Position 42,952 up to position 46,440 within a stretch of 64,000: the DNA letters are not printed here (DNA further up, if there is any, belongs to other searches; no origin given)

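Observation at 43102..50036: T6SS cargo module: VgrG - DUF4123 adaptor - MIX/VasX-like pore-forming effector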

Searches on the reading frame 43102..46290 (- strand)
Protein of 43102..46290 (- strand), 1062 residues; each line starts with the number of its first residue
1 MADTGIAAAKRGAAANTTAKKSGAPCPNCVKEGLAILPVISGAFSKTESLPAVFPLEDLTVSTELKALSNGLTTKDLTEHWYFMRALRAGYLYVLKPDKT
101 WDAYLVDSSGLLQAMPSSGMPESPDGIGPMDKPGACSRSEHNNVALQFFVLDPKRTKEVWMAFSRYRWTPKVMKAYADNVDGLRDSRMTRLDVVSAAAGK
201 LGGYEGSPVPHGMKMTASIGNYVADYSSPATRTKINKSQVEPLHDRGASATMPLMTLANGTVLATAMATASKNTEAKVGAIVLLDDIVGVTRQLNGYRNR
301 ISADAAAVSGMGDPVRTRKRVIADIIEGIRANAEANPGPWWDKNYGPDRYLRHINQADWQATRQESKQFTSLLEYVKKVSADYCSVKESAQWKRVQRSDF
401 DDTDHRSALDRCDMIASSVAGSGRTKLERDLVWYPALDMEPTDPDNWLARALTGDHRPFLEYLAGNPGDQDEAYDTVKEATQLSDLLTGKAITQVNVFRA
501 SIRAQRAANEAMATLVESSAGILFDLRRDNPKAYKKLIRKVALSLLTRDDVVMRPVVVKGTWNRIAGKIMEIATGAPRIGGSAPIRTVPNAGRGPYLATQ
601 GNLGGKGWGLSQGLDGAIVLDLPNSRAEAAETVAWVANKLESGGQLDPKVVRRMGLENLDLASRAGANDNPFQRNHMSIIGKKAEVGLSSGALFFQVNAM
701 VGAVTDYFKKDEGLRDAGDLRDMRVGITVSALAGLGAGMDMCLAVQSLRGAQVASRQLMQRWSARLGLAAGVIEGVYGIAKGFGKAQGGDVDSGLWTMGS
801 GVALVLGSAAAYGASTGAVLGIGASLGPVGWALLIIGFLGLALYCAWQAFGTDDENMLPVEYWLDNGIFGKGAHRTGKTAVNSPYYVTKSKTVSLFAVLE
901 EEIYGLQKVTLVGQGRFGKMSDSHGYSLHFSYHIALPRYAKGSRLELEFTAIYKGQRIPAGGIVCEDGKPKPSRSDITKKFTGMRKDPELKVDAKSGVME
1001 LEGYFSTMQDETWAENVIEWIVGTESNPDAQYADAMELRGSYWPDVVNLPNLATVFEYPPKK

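Call 6: search_protein_families(library=pfam, proteins=[window:43102-46290:-], max_evalue=0.01)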
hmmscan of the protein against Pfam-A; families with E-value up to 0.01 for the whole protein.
window:43102-46290:- (1062 aa): 1 family
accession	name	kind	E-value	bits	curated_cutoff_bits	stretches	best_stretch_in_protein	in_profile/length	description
PF20249.3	VasX_N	-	2.2e-23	83.5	27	1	26-195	1-153/156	VasX toxin N-terminal region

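Call 10: find_homologous_proteins(query=window:43102-46290:-, max_evalue=0.00001)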
Query window:43102-46290:- (1062 aa): 35 proteins with E <= 0.00001 among 8000 candidates.
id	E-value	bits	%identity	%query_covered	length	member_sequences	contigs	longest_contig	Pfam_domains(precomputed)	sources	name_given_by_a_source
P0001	0.0e+0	2418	100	100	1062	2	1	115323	PF20249.4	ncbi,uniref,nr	ncbi:toxin VasX [Montanilutibacter psychrotolerans]|uniref:Toxin VasX N-terminal region domain-conta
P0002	0.0e+0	1623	66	100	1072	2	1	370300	PF20249.4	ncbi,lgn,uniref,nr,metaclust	ncbi:hypothetical protein SAMN04487939_10688 [Lysobacter sp. yr284]|uniref:T6SS effector BTH_I2691 f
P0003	0.0e+0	1607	65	100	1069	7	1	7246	PF20249.4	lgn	-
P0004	0.0e+0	1593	65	100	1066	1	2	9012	PF20249.4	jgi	jgi:hypothetical protein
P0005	0.0e+0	1068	48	100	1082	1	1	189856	PF20249.4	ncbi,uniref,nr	ncbi:hypothetical protein JR065_05960 [Xanthomonas sp. AmX2]|uniref:toxin VasX n=1 Tax=Xanthomonas s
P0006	4.0e-298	1010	47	93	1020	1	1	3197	PF20249.4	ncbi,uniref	ncbi:toxin VasX, partial [Luteimonas lutimaris]|uniref:toxin VasX n=1 Tax=Luteimonas lutimaris TaxID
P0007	6.8e-291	986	44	99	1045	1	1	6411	PF20249.4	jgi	jgi:hypothetical protein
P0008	1.1e-280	952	44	97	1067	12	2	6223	PF20249.4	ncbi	ncbi:toxin VasX [Pseudomonas aeruginosa]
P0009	2.3e-277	941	45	99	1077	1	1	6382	PF20249.4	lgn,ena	-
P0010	2.6e-274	931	44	100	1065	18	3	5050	PF20249.4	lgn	-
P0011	6.5e-270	916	45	99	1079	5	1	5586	PF20249.4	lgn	-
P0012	6.9e-270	916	47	91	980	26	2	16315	PF20249.4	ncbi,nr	ncbi:hypothetical protein D7S91_41005 [Burkholderia contaminans]|nr:hypothetical protein [Burkholder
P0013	9.2e-270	916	44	99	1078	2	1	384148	PF20249.4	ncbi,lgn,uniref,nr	ncbi:hypothetical protein C7414_105249 [Cupriavidus alkaliphilus]|uniref:toxin VasX n=1 Tax=Cupriavi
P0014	1.9e-265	902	44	100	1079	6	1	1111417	PF20249.4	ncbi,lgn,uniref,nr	ncbi:toxin VasX [Cupriavidus alkaliphilus]|uniref:toxin VasX n=1 Tax=Cupriavidus alkaliphilus TaxID=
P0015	1.1e-260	886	44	98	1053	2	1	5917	PF20249.4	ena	-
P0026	1.3e-230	786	39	100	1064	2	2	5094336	PF20249.4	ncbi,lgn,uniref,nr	ncbi:hypothetical protein K1516_12825 [Stenotrophomonas maltophilia]|uniref:toxin VasX n=1 Tax=Steno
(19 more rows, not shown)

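Call 11: search_protein_families(library=ncbifam, proteins=[window:43102-46290:-], max_evalue=0.01)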
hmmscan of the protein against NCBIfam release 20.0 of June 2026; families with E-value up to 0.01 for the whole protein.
window:43102-46290:- (1062 aa): 1 family
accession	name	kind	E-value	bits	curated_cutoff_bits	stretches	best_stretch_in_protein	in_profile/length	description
NF041559.1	BTH_I2691_fam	subfamily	6.3e-68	230.1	150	2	25-334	2-288/858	T6SS effector BTH_I2691 family protein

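Call 18: search_solved_structures(query=window:43102-46290:-, max_evalue=0.01, show_alignments=2)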
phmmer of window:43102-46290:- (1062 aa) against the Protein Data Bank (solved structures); distinct sequences matched with E-value up to 0.01: 0.

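Call 21: search_solved_structures(query=A1, max_evalue=1, show_alignments=2)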
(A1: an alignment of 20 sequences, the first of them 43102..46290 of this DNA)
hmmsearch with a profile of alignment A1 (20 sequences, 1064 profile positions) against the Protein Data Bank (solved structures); distinct sequences matched with E-value up to 1: 4.
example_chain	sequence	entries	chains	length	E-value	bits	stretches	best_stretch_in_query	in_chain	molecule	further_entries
9r8g_A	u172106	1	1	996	4.4e-19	71.1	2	664-932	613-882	Toxin VasX N-terminal region domain-containing protein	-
7roa_A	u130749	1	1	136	0.18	12.8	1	664-762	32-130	EntV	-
3jcu_W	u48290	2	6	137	0.37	11.7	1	788-858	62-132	Photosystem II reaction center W protein, chloroplastic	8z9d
8c29_W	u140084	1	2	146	0.6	11.1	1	794-857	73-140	PSII 6.1 kDa protein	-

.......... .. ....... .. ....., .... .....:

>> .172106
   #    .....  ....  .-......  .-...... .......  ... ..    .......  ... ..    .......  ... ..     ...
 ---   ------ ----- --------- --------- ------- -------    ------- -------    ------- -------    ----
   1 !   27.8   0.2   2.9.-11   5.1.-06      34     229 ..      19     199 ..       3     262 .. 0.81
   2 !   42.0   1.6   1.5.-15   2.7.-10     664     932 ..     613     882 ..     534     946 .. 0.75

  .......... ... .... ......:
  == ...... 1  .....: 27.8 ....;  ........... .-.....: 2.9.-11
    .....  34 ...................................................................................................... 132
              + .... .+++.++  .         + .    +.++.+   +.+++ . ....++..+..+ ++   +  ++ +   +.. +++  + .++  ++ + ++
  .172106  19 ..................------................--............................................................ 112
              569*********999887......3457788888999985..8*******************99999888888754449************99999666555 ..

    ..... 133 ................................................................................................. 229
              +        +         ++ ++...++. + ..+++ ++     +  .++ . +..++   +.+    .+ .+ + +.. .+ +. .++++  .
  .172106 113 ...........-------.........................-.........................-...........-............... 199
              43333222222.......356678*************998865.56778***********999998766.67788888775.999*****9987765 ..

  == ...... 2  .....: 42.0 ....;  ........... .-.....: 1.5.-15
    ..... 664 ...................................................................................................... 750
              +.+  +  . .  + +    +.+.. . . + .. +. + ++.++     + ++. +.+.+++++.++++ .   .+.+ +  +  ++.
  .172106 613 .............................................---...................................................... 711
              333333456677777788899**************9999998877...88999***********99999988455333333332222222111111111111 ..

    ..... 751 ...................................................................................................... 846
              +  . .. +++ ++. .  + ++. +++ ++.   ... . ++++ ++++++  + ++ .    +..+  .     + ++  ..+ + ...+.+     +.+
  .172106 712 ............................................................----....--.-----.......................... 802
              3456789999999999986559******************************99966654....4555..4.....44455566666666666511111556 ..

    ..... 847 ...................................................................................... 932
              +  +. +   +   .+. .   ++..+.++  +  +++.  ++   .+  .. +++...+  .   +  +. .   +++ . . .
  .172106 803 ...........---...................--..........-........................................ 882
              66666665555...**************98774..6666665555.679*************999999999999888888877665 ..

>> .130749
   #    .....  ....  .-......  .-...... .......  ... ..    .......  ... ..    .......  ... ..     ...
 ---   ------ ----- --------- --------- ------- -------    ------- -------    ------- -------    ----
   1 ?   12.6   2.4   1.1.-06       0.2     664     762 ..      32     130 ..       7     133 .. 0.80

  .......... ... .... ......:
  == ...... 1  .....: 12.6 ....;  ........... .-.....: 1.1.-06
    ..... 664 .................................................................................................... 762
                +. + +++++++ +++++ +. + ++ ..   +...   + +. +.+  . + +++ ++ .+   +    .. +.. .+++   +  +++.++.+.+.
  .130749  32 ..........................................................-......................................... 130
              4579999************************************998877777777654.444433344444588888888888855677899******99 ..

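Call 30: find_encoding_contigs(protein=P0002, flank=8000, max_places=2)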
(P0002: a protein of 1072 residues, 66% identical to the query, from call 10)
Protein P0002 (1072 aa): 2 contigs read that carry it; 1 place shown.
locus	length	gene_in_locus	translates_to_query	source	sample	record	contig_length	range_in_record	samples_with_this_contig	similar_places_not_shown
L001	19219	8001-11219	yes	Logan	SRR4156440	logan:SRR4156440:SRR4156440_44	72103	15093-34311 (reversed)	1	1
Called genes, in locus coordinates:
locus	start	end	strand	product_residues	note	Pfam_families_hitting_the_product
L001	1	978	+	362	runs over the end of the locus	PF06996:T6SS_TssG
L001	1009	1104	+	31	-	-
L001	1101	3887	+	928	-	PF02861:Clp_N, PF13191:AAA_16, PF23569:NBD_SMAX1 (weak), PF00004:AAA, PF17871:AAA_lid_9, PF07724:AAA_2, PF07728:AAA_5, PF10431:ClpB_D2-small, +3 more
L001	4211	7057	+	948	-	PF05954:Phage_GPD, PF04717:Phage_base_V, PF13296:T6SS_Vgr, PF10106:DUF2345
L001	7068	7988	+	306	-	PF13503:DUF4123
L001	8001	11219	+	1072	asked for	PF20249:VasX_N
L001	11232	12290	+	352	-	-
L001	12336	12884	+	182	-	-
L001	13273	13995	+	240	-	PF03551:PadR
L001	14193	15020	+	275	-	PF08021:FAD_binding_9, PF04954:SIP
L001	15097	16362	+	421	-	PF00083:Sugar_tr, PF06779:MFS_4 (weak), PF07690:MFS_1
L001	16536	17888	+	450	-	PF26363:Phospholipase-like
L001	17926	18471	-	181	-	-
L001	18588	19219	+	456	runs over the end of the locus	-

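Call 31: find_encoding_contigs(protein=P0005, flank=8000, max_places=2)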
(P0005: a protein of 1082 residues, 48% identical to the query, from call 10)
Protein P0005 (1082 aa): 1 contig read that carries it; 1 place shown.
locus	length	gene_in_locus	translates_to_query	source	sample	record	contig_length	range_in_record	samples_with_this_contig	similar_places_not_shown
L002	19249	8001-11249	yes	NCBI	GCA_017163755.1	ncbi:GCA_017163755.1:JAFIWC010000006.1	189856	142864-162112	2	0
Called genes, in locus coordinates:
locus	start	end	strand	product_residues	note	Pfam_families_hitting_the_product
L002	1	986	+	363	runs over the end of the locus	PF06996:T6SS_TssG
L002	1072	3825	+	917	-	PF02861:Clp_N, PF13191:AAA_16, PF23569:NBD_SMAX1 (weak), PF00004:AAA, PF17871:AAA_lid_9, PF07724:AAA_2, PF07728:AAA_5, PF10431:ClpB_D2-small, +4 more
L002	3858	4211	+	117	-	-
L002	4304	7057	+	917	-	PF05954:Phage_GPD, PF04717:Phage_base_V, PF13296:T6SS_Vgr, PF10106:DUF2345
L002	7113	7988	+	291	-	-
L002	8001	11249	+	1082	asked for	PF20249:VasX_N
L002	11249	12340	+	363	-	-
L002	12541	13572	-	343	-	PF04055:Radical_SAM, PF06968:BATS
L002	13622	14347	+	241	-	PF18912:DZR_2, PF00156:Pribosyltran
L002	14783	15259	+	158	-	PF22599:SecDF_P1_head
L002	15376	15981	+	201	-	PF22599:SecDF_P1_head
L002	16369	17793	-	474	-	PF02667:SCFA_trans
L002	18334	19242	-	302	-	PF01040:UbiA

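Call 32: find_encoding_contigs(protein=P0026, flank=8000, max_places=2)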
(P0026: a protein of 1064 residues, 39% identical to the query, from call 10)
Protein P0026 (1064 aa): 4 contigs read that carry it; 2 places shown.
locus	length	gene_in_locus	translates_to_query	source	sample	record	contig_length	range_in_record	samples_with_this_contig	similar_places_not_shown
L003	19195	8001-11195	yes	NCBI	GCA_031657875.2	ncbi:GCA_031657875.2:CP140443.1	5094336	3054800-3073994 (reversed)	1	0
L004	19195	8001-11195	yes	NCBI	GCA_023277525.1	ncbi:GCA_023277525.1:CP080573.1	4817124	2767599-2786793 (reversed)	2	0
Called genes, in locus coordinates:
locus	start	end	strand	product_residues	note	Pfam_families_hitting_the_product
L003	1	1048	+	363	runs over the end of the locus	PF06996:T6SS_TssG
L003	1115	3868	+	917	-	PF02861:Clp_N, PF13191:AAA_16, PF23569:NBD_SMAX1 (weak), PF00004:AAA, PF17871:AAA_lid_9, PF07724:AAA_2, PF07728:AAA_5, PF10431:ClpB_D2-small, +4 more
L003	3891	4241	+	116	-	-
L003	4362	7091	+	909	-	PF05954:Phage_GPD, PF04717:Phage_base_V, PF13296:T6SS_Vgr, PF10106:DUF2345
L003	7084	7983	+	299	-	PF13503:DUF4123 (faint)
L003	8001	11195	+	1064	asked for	PF20249:VasX_N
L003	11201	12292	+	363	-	-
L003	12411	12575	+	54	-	-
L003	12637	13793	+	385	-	PF01527:HTH_Tnp_1, PF13276:HTH_21, PF00665:rve, PF13333:rve_2 (weak)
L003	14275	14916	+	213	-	-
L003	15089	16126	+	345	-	PF20455:DUF6708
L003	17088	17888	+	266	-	PF20455:DUF6708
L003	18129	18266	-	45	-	-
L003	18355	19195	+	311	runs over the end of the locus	PF20455:DUF6708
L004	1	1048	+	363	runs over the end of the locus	PF06996:T6SS_TssG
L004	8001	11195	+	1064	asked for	PF20249:VasX_N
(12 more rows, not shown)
